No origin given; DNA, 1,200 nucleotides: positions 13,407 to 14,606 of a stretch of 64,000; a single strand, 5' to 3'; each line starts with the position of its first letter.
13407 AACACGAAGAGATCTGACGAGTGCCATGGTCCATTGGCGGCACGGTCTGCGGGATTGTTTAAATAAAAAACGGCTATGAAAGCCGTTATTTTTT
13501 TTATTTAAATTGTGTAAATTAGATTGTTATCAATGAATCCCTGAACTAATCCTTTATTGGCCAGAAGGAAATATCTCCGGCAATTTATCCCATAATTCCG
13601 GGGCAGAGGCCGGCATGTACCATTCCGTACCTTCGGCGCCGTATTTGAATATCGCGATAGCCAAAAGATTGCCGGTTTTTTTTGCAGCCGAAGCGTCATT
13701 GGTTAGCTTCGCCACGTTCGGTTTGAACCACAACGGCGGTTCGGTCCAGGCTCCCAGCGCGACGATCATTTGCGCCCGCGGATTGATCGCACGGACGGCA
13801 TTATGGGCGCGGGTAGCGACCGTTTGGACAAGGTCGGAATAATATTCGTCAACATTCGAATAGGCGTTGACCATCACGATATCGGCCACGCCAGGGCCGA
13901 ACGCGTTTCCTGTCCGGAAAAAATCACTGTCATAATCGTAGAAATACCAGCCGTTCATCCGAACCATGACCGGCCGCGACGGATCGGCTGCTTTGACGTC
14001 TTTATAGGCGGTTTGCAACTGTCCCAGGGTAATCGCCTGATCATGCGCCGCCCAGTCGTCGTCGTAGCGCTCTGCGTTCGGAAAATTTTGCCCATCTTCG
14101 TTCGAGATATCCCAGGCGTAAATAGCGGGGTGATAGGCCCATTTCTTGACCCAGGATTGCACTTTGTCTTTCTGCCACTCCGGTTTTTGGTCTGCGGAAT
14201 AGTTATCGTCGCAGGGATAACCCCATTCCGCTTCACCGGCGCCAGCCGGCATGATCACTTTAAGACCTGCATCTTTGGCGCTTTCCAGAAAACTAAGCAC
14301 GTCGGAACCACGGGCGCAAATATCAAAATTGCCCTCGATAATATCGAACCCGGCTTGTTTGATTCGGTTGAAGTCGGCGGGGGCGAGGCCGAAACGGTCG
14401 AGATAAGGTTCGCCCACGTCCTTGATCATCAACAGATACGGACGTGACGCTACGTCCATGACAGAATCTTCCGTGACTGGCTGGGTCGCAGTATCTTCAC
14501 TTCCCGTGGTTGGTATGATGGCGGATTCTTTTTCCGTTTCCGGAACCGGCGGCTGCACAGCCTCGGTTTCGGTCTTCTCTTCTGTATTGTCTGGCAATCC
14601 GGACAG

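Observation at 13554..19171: ica/pga-like exopolysaccharide locus with split and elaborated parts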

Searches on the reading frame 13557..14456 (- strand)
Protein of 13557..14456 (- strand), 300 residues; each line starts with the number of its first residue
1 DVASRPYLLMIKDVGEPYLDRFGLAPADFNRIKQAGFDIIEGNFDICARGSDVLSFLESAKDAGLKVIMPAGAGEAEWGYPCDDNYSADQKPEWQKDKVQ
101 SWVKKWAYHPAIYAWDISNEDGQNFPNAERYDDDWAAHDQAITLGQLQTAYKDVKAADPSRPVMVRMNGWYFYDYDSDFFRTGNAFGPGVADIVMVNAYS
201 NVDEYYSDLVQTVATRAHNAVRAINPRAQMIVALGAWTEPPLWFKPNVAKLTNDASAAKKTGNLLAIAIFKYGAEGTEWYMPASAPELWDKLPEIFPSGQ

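Call 19: find_homologous_proteins(query=window:13557-14456:-, max_evalue=0.001)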
Query window:13557-14456:- (300 aa): 141 proteins with E <= 0.001 among 962 candidates; the best 120 are listed.
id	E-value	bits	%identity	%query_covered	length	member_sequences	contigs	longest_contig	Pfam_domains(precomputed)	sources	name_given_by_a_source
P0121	9.1e-205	697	100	100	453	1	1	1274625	-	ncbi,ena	-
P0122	2.6e-141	489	71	95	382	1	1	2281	-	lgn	-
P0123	2.9e-141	489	73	94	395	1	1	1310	-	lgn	-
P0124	1.1e-140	487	73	95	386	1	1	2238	-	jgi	-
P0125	2.4e-140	486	70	97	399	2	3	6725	-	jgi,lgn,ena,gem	-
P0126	1.3e-136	473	70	96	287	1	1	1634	-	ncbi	-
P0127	2.2e-136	472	67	95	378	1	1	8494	-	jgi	-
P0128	2.9e-136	472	68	96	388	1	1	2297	-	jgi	jgi:hypothetical protein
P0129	1.1e-135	470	67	97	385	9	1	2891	-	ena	-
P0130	1.6e-135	470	67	97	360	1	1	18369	-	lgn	-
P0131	5.2e-133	461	68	96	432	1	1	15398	-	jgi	-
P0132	4.5e-131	455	64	97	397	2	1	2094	-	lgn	-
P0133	6.7e-131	454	64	97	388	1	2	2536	-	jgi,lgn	jgi:hypothetical protein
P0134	1.4e-126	440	65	95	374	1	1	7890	-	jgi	jgi:hypothetical protein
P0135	6.0e-126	438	64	95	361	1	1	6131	-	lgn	-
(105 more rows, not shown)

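Call 20: search_protein_families(library=pfam, proteins=[window:13557-14456:-], max_evalue=10)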
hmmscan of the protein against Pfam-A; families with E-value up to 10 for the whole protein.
window:13557-14456:- (300 aa): 2 families
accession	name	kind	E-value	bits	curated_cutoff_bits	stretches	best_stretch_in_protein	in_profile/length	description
PF02836.23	Glyco_hydro_2_C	-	0.0019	17.9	21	1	90-209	102-187/302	Glycosyl hydrolases family 2, TIM barrel domain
PF14488.12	DUF4434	-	0.018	15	30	1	53-164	65-168/283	Domain of unknown function (DUF4434)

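Call 23: search_solved_structures(query=A2, max_evalue=1, show_alignments=2)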
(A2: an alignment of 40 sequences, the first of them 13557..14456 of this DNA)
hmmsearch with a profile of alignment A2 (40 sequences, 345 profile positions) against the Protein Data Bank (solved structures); distinct sequences matched with E-value up to 1: 11.
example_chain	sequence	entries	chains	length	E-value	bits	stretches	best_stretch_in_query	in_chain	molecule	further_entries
4qp0_A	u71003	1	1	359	0.0014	20.9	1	155-231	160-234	Endo-beta-mannanase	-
5e9a_A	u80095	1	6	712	0.014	17.6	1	151-200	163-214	Beta-galactosidase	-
6fdg_A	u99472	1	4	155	0.033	16.4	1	145-181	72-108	4-hydroxybenzoyl-CoA thioesterase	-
2vun_A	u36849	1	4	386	0.034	16.4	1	62-123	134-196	ENAMIDASE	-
9oro_A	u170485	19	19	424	0.16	14.2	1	107-215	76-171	Glycoside hydrolase family 158 | GH158(Pro)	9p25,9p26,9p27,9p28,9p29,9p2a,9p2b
8hkg_A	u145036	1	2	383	0.17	14.1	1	144-209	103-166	xylanase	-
6zz3_A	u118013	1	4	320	0.21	13.8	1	103-171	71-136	Endoglucanase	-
4ee9_A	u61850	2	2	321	0.21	13.8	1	103-171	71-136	Endoglucanase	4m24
7p6i_A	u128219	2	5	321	0.21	13.8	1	103-171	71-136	Endoglucanase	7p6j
3ziz_A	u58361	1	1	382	0.64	12.2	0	143-171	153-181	GH5 ENDO-BETA-1,4-MANNANASE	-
3gm8_A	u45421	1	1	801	0.75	11.9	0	143-179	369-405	Glycoside hydrolase family 2, candidate beta-glycosidase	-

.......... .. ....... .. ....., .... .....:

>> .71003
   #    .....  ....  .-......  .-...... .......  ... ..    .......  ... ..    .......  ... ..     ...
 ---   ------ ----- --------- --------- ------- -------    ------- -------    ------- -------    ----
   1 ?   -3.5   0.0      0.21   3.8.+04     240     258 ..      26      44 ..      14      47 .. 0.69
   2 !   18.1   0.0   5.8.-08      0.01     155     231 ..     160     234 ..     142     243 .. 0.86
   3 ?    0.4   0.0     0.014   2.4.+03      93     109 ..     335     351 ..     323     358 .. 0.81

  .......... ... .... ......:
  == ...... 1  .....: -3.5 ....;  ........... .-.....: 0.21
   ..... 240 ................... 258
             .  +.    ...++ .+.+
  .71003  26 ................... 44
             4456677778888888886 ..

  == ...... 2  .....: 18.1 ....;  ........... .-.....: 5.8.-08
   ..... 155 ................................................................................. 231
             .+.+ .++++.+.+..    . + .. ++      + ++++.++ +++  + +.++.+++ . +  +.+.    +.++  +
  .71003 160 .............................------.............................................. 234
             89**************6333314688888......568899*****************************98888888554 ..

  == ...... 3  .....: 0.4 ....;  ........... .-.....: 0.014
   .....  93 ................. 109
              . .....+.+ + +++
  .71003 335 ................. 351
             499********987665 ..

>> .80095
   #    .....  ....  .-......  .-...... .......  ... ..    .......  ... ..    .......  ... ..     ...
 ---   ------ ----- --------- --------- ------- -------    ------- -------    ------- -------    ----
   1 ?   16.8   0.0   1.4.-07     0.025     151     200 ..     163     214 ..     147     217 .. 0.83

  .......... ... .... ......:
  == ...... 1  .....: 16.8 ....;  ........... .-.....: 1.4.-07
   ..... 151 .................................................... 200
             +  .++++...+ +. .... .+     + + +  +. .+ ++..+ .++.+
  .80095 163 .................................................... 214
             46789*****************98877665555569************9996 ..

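Call 25: predict_structure(alignment_id=A2)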
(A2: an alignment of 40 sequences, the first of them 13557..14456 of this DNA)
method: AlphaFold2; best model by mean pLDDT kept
length: 300 residues; sequences in the alignment: 40
mean_pLDDT: 94.5   pTM: 0.92
mean pLDDT of the five models: 94.5, 94.6, 94.4, 94.2, 93.0
residues with pLDDT >= 90: 260; 70-90: 35; 50-70: 2; < 50: 3
segments of 3 or more residues with pLDDT < 50: none
pLDDT, mean of each block of 10 residues (from residue 1): 76 96 98 97 95 99 98 92 87 96 98 95 88 86 96 99 97 94 93 98 96 98 98 96 96 98 96 94 97 87
secondary structure, 60 per line:
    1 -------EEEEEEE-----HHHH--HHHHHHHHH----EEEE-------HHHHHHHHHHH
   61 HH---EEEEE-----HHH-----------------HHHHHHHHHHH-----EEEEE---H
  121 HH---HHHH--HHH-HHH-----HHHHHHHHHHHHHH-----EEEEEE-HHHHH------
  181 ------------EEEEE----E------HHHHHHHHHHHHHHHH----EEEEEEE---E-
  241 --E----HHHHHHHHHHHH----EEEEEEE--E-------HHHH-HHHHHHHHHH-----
elements in order: E8-14 H20-23 H26-34 E39-42 H50-62 E66-70 H96-106 E112-116 H126-129 H144-157 E163-168 H170-174 E193-197 H209-224 E229-235 H248-259 E264-270 H281-284 H286-295

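Call 31: fold_search(model_id=the predicted structure, library=pdb)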
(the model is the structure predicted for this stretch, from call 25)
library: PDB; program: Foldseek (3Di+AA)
matches with E <= 10: 1611; with E <= 0.001: 369
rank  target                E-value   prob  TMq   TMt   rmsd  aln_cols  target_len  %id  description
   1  6t5o_CCC              3.0e-09  1.00  0.63  0.32   8.0       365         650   10  Bacteroides salyersiae GH164 beta-mannosidase (released 2020-01-01)
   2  6t7g_EEE              3.6e-09  1.00  0.63  0.32   7.7       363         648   10  Bacteroides salyersiae GH164 beta-mannosidase in complex with mannoimidazole (released 2019-12-25)
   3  6t5o_BBB              3.6e-09  1.00  0.63  0.32   7.7       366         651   11  Bacteroides salyersiae GH164 beta-mannosidase (released 2020-01-01)
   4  6t7g_AAA              4.1e-09  1.00  0.63  0.32   8.0       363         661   10  Bacteroides salyersiae GH164 beta-mannosidase in complex with mannoimidazole (released 2019-12-25)
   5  7oms_FFF              4.1e-09  1.00  0.62  0.31   8.2       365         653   11  Bs164 in complex with mannocyclophellitol aziridine (released 2022-02-02)
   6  6t7g_DDD              4.3e-09  1.00  0.63  0.32   7.7       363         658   10  Bacteroides salyersiae GH164 beta-mannosidase in complex with mannoimidazole (released 2019-12-25)
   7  6t5o_AAA              4.3e-09  1.00  0.61  0.31   8.2       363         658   10  Bacteroides salyersiae GH164 beta-mannosidase (released 2020-01-01)
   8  6t6g_BBB              4.6e-09  1.00  0.61  0.31   8.0       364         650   11  Bacteroides salyersiae GH164 beta-mannosidase in complex with noeuromycin (released 2020-01-01)
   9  7omi_FFF              5.4e-09  1.00  0.63  0.32   7.7       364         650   10  Bs164 in complex with mannocyclophellitol epoxide (released 2022-02-02)
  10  6t5o_FFF              5.7e-09  1.00  0.63  0.32   8.0       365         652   10  Bacteroides salyersiae GH164 beta-mannosidase (released 2020-01-01)
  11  6t6g_EEE              5.7e-09  1.00  0.62  0.31   8.0       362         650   11  Bacteroides salyersiae GH164 beta-mannosidase in complex with noeuromycin (released 2020-01-01)
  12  6t7g_BBB              6.1e-09  1.00  0.63  0.32   7.7       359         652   10  Bacteroides salyersiae GH164 beta-mannosidase in complex with mannoimidazole (released 2019-12-25)
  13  7oms_DDD              6.1e-09  1.00  0.62  0.31   7.9       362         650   11  Bs164 in complex with mannocyclophellitol aziridine (released 2022-02-02)
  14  6t6g_FFF              6.1e-09  1.00  0.61  0.31   8.0       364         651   11  Bacteroides salyersiae GH164 beta-mannosidase in complex with noeuromycin (released 2020-01-01)
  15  7oms_BBB              6.8e-09  1.00  0.62  0.31   7.9       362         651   11  Bs164 in complex with mannocyclophellitol aziridine (released 2022-02-02)
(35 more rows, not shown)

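Call 68: search_protein_representatives(alignment_id=A2)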
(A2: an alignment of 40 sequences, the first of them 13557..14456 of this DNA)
Query: 40 sequences, 345 profile positions. Proteins with E-value up to 0.001 (for the whole library): 59; up to 1e-10: 44; up to 1e-30: 35. The best 59 are listed.
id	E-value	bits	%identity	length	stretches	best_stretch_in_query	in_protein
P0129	1.5e-148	510.8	-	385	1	31-343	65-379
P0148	1.9e-145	500.6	-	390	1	5-342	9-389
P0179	1.6e-144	497.6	-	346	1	29-343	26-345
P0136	3.6e-141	486.6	-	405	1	32-344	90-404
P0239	2.7e-136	470.5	-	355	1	47-343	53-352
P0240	3.5e-129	447.1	-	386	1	7-344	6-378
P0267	8.2e-122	422.9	-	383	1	45-343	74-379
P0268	2.5e-100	352.2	-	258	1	51-279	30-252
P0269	2.7e-83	296.2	-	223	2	231-343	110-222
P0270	5.1e-81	288.7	-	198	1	140-344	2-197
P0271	4.9e-67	242.8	-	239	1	29-200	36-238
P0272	3.3e-62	226.9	-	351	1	78-343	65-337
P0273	4.2e-58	213.4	-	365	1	72-344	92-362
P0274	4.8e-56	206.6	-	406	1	75-343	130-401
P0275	5.0e-55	203.3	-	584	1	74-342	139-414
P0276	5.8e-53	196.5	-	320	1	75-343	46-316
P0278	1.1e-50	189.0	-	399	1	74-343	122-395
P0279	2.1e-48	181.5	-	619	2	29-343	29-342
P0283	1.7e-46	175.2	-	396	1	45-343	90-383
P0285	2.8e-45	171.2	-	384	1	74-324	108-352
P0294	1.8e-36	142.2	-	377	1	73-343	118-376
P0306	2.1e-08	50.0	-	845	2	105-213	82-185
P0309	6.7e-06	41.7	-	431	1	147-218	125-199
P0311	1.1e-04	37.7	-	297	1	74-218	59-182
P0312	1.2e-04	37.6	-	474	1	101-214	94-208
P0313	1.3e-04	37.4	-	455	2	74-218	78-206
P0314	1.4e-04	37.4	-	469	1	73-217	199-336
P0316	4.8e-04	35.6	-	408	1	103-212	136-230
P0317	6.4e-04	35.2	-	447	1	72-214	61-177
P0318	7.8e-04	34.9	-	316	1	75-217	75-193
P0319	8.1e-04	34.9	-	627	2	104-215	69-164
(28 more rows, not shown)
